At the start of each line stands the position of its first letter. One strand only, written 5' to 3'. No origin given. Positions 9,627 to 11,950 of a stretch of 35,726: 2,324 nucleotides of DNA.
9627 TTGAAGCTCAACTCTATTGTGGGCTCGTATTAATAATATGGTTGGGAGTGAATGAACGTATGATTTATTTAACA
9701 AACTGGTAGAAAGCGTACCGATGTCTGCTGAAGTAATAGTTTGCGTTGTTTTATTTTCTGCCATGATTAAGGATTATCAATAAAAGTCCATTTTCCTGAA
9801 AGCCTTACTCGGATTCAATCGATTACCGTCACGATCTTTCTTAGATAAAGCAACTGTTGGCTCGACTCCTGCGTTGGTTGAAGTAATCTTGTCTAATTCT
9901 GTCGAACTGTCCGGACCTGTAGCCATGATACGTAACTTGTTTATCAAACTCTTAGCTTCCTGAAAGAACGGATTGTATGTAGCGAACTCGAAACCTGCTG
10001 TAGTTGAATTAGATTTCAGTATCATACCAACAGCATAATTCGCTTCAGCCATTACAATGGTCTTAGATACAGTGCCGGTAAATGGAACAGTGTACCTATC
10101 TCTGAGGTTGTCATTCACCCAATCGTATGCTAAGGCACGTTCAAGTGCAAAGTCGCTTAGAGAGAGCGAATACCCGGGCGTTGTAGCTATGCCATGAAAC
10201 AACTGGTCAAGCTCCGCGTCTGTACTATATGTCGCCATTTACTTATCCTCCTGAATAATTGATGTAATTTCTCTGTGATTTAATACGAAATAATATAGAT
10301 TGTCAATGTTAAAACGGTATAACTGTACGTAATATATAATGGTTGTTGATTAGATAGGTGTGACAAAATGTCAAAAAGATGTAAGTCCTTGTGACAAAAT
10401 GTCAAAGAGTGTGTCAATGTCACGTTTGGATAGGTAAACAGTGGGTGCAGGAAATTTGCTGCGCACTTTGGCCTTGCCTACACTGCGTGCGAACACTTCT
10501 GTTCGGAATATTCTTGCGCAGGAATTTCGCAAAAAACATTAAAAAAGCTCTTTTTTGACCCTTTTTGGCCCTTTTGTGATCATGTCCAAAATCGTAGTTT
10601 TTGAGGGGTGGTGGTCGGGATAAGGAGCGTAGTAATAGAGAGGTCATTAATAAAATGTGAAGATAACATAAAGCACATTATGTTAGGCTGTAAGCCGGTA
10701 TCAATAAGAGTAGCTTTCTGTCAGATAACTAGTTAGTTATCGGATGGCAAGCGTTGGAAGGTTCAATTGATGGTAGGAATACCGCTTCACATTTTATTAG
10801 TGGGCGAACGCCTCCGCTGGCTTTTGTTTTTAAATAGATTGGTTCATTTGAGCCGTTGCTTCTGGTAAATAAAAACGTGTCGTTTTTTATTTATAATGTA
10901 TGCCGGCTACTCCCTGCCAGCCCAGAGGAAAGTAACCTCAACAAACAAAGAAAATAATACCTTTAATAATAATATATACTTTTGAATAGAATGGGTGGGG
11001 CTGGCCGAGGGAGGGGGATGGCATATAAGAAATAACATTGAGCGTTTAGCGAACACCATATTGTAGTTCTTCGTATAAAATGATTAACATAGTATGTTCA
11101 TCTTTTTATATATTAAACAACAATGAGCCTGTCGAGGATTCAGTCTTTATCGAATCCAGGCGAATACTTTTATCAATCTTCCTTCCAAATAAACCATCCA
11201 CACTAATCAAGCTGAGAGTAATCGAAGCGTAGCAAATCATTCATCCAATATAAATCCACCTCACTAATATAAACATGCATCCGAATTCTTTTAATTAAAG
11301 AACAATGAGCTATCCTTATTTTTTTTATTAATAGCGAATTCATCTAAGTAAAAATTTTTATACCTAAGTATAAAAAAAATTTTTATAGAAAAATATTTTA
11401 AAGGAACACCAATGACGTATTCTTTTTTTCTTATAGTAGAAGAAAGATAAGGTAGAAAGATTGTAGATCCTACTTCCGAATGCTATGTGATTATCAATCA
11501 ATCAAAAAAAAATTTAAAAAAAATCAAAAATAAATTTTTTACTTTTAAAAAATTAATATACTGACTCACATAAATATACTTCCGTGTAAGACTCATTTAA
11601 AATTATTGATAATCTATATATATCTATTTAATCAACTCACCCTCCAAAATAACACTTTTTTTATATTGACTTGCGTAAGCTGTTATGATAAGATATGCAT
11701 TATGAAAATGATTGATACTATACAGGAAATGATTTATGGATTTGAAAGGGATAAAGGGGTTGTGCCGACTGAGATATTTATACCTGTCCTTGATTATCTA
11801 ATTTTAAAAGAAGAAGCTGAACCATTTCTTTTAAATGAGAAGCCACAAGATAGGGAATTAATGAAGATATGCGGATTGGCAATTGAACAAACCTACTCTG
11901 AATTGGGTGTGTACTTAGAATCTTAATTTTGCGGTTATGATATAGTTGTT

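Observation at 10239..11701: A 1.46-kb ORF-free divergent region in an otherwise tightly packed genome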

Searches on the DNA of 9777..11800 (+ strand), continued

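Call 60: search_with_rna_model(model_id=R1, sources=[L023, L024, L025, L018, L019], max_evalue=1, show_alignments=4)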
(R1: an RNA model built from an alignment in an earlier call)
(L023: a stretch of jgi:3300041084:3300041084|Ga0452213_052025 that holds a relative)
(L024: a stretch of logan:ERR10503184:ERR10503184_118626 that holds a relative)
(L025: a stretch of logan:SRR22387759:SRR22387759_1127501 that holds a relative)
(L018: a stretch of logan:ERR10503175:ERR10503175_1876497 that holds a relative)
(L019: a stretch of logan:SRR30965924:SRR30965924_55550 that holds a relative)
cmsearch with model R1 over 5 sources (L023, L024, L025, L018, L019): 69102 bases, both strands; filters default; matches with E-value up to 1: 8.
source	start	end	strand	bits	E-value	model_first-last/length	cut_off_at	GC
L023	4552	4697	-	117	8.8e-22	1-148/148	no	0.35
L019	9107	9253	-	102.6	7.8e-19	1-148/148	no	0.41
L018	6340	6479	-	67.4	1.2e-11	1-148/148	no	0.44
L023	4551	4696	+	38.5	9.7e-06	1-148/148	no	0.35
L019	9106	9252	+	30.2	0.00047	1-148/148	no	0.41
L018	6376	6432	+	16.6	0.28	66-120/148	no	0.44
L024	7035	7149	-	15.2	0.55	1-148/148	no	0.3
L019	12054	12160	-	15.1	0.57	1-148/148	no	0.27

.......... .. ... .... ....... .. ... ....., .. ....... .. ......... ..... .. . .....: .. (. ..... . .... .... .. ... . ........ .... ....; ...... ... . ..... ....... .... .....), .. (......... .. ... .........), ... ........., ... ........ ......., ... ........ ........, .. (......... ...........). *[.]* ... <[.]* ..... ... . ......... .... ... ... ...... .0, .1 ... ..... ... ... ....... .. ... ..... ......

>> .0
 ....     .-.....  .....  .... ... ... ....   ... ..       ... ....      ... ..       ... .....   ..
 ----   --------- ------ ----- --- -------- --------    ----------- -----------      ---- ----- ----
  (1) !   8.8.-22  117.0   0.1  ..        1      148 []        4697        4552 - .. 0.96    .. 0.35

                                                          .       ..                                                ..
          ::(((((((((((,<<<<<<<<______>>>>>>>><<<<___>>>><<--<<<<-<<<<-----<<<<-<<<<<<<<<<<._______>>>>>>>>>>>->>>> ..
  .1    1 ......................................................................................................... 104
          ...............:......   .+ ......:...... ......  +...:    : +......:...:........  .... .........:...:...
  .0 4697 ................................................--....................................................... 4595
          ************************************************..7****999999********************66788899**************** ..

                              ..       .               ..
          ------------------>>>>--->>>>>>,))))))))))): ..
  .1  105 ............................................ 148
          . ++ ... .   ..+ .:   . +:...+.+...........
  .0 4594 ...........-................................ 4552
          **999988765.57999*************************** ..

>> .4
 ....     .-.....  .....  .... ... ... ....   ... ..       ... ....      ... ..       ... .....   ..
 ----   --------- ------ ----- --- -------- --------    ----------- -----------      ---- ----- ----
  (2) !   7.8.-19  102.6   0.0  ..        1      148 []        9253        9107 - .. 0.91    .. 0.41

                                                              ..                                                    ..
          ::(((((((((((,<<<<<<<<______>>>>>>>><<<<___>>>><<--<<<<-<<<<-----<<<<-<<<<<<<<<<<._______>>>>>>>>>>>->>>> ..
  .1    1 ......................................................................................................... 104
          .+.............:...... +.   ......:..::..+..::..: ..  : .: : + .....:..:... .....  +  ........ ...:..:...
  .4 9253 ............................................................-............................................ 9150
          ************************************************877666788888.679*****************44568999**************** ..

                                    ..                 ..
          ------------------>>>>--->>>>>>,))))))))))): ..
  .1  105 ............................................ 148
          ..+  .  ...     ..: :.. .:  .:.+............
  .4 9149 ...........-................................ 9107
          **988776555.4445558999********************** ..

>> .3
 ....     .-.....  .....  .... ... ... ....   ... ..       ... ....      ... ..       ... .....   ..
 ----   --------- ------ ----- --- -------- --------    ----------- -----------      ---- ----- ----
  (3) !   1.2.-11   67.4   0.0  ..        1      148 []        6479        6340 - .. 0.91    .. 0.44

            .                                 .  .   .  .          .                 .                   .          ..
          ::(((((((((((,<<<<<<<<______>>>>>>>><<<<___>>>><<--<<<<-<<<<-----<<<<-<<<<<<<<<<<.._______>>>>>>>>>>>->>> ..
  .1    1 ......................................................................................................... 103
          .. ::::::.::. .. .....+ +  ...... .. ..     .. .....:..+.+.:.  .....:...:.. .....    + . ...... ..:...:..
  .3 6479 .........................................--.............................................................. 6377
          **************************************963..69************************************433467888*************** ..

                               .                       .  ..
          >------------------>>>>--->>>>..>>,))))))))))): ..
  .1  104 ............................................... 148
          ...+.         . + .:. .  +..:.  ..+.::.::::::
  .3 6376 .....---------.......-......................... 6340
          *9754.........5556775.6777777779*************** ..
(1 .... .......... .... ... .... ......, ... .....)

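Call 65: search_with_rna_model(model_id=R1, sources=[L026, L027, L028, L029, L030, L011, L012, L024], max_evalue=1, show_alignments=3)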
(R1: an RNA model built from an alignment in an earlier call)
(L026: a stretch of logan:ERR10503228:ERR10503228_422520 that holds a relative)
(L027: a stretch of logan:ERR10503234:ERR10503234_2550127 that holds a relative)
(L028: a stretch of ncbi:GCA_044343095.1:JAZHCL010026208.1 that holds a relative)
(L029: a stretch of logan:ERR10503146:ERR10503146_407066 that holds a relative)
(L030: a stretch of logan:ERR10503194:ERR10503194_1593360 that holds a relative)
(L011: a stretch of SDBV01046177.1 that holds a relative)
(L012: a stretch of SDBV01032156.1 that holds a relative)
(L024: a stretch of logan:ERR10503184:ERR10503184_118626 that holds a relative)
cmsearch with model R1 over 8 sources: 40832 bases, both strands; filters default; matches with E-value up to 1: 4.
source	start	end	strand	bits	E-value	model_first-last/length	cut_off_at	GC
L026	1119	1256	-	104.3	2e-19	1-148/148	no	0.29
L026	1118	1255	+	35.1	2.8e-05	1-148/148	no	0.29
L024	7035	7149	-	15.2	0.32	1-148/148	no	0.3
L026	4616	4654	-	14.6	0.44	1-148/148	no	0.31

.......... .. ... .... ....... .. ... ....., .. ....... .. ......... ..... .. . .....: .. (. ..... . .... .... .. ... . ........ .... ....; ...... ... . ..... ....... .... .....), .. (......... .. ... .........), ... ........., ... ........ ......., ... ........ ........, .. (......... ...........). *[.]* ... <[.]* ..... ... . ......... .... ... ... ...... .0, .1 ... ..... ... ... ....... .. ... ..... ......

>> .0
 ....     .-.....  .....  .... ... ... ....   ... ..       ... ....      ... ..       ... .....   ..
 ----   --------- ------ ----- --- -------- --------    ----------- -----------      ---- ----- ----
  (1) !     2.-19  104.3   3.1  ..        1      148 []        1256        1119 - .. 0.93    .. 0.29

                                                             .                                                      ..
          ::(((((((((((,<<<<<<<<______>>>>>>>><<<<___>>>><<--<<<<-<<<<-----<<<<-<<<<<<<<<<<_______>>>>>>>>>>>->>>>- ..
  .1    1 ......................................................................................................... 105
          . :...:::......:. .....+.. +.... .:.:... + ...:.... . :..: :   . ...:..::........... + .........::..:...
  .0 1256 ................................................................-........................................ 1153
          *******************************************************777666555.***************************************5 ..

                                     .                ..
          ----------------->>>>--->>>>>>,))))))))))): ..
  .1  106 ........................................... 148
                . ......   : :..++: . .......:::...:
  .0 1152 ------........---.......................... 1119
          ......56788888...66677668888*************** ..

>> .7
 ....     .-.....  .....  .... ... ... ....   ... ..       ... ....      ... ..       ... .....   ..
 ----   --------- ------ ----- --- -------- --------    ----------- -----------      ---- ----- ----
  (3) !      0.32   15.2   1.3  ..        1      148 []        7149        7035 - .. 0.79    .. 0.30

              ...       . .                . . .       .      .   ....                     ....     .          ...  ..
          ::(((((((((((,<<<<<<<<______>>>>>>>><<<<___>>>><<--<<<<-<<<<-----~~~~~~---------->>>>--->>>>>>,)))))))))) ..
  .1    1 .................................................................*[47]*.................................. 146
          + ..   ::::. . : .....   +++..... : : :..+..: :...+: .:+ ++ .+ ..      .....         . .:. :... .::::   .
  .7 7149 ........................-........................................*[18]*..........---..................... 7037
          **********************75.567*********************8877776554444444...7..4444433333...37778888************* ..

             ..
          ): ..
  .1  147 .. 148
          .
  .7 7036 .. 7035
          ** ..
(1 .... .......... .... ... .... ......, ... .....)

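Call 66: search_with_rna_model(model_id=R1, sources=[window, L001, L003, L018, L019, L023, L026], max_evalue=1e-8, make_alignment=true)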
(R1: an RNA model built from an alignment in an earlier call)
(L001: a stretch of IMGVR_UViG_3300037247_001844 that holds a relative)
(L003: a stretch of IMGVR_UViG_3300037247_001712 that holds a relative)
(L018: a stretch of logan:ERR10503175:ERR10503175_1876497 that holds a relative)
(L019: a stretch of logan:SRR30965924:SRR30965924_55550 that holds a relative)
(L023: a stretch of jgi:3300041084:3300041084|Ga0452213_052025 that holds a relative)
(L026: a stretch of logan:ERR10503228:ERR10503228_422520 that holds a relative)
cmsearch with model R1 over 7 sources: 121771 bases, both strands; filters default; matches with E-value up to 1e-8: 7.
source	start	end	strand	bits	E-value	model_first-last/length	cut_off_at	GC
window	10650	10796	+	142.6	8.9e-27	1-148/148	no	0.37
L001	8625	8778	-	142.5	9.2e-27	1-148/148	no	0.34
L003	4619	4795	-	127.9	9.1e-24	1-148/148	no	0.34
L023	4552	4697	-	117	1.5e-21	1-148/148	no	0.35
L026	1119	1256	-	104.3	5.9e-19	1-148/148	no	0.29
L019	9107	9253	-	102.6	1.4e-18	1-148/148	no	0.41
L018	6340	6479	-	67.4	2.1e-11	1-148/148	no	0.44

Alignment A4: 7 matches aligned to the model, 186 columns, each read 5' to 3' on its own strand. Consensus structure (alignment columns), stored with it:
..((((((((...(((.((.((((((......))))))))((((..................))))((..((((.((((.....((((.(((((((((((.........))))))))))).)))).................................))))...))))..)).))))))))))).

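Call 88: search_rna_families(source=L026, start=1, end=1870, threshold=evalue, max_evalue=1)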
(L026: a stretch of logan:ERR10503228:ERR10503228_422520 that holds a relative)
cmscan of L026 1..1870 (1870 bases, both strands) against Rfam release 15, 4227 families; matches with E-value up to 1: 1.
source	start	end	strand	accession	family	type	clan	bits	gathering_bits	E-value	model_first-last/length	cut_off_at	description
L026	426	469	-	RF03640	mir-3747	Gene; miRNA;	-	21.1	63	0.41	11-59/67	no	mir-3747 microRNA precursor family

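Call 89: search_rna_families(source=L019, start=7200, end=9600, threshold=evalue, max_evalue=1)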
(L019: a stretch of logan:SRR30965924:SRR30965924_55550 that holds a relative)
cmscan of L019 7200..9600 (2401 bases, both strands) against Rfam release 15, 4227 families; matches with E-value up to 1: 0.
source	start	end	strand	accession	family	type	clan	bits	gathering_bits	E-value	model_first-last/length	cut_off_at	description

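Call 92: build_rna_model(alignment_id=A4)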
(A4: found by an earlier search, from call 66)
Model R2 built from alignment A4 (7 sequences, 186 columns); structure: stored with the alignment.
model positions 149; base pairs 48; branch points 2; effective number of sequences 1.86; information 0.59 bits per position. Calibrated on 0.2 Mb of random sequence (short: E-values are rough).
structure used (alignment columns):
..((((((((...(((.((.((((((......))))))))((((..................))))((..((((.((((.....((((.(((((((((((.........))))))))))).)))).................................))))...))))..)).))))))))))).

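Call 93: search_with_rna_model(model_id=R2, sources=[L031, L032, L024, L028, L006, L008, L009, L010, L011, L012, L025, L029, L030, L015], max_evalue=1, show_alignments=3)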
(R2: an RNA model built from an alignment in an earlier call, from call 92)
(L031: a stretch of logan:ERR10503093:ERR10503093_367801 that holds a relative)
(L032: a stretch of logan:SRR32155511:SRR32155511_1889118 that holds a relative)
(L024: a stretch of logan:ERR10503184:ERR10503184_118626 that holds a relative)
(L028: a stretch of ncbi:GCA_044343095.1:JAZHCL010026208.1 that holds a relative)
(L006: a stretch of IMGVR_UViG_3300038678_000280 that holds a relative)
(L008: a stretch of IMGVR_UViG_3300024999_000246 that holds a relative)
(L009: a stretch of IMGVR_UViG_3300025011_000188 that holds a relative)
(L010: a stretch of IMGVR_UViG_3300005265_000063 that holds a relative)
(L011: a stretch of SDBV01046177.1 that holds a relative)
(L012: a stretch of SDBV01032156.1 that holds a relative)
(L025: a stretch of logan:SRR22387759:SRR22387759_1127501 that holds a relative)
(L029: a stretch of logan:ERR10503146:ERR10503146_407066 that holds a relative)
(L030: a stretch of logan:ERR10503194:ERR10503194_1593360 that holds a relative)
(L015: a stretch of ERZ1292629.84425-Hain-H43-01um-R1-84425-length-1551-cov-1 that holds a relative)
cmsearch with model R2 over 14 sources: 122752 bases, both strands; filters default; matches with E-value up to 1: 2.
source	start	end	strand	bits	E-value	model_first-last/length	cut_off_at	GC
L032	1247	1393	-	111.6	4.2e-23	1-149/149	no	0.41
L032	1246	1392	+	27.6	0.0007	1-149/149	no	0.41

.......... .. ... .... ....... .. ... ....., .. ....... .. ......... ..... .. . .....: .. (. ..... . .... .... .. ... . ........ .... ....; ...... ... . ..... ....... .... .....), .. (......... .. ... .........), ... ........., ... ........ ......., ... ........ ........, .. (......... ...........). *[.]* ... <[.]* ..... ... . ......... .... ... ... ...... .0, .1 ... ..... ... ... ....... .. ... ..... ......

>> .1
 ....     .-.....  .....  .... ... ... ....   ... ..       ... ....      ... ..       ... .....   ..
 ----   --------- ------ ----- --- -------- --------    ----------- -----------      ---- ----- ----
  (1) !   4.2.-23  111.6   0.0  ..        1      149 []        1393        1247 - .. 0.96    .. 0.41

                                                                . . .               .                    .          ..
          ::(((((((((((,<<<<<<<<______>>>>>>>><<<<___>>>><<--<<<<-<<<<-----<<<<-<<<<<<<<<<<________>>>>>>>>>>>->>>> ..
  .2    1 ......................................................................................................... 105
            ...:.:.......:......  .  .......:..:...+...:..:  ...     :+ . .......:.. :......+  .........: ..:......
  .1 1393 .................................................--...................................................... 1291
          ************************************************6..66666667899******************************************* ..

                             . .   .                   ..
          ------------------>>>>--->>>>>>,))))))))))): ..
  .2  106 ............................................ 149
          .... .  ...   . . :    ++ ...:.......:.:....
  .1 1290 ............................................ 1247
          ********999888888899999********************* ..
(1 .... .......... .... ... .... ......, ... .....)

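Call 94: search_with_rna_model(model_id=R2, sources=[window, L001, L003, L018, L019, L023, L026, L032], max_evalue=1e-8, make_alignment=true)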
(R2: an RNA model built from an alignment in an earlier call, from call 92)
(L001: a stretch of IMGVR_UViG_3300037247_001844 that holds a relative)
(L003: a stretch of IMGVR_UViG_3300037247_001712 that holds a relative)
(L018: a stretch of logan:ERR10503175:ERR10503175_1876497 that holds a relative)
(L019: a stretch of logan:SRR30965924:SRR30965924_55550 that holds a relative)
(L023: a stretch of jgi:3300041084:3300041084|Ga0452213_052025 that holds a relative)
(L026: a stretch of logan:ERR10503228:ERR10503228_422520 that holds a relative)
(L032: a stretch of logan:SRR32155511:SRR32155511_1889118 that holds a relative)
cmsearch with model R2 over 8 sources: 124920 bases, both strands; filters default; matches with E-value up to 1e-8: 8.
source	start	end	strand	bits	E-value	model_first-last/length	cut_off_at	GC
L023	4552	4697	-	139.4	1.8e-29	1-149/149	no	0.35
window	10650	10796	+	138.2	3.6e-29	1-149/149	no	0.37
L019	9107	9253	-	132.4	7.4e-28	1-149/149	no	0.41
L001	8625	8775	-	130.8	1.7e-27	1-149/149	no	0.34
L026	1119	1256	-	124.6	4.6e-26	1-149/149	no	0.29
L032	1247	1393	-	111.6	4.3e-23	1-149/149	no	0.41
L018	6340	6479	-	109.7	1.2e-22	1-149/149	no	0.44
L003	4619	4795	-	107.3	4e-22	1-149/149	no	0.34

Alignment A6: 8 matches aligned to the model, 183 columns, each read 5' to 3' on its own strand. Consensus structure (alignment columns), stored with it:
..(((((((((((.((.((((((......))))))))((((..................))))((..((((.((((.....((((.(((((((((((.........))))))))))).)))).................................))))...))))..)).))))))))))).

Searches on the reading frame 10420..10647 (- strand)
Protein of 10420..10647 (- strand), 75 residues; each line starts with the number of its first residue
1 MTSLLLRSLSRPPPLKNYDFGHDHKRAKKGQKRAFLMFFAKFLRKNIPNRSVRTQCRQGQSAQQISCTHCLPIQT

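Call 9: search_protein_families(library=pfam, proteins=[window:10420-10647:-], max_evalue=0.01)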
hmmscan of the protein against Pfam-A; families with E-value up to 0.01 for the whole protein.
window:10420-10647:- (75 aa): 0 families

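Call 11: search_protein_families(library=phrogs, proteins=[window:10420-10647:-], max_evalue=0.01)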
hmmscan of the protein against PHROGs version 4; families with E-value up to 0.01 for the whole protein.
window:10420-10647:- (75 aa): 0 families
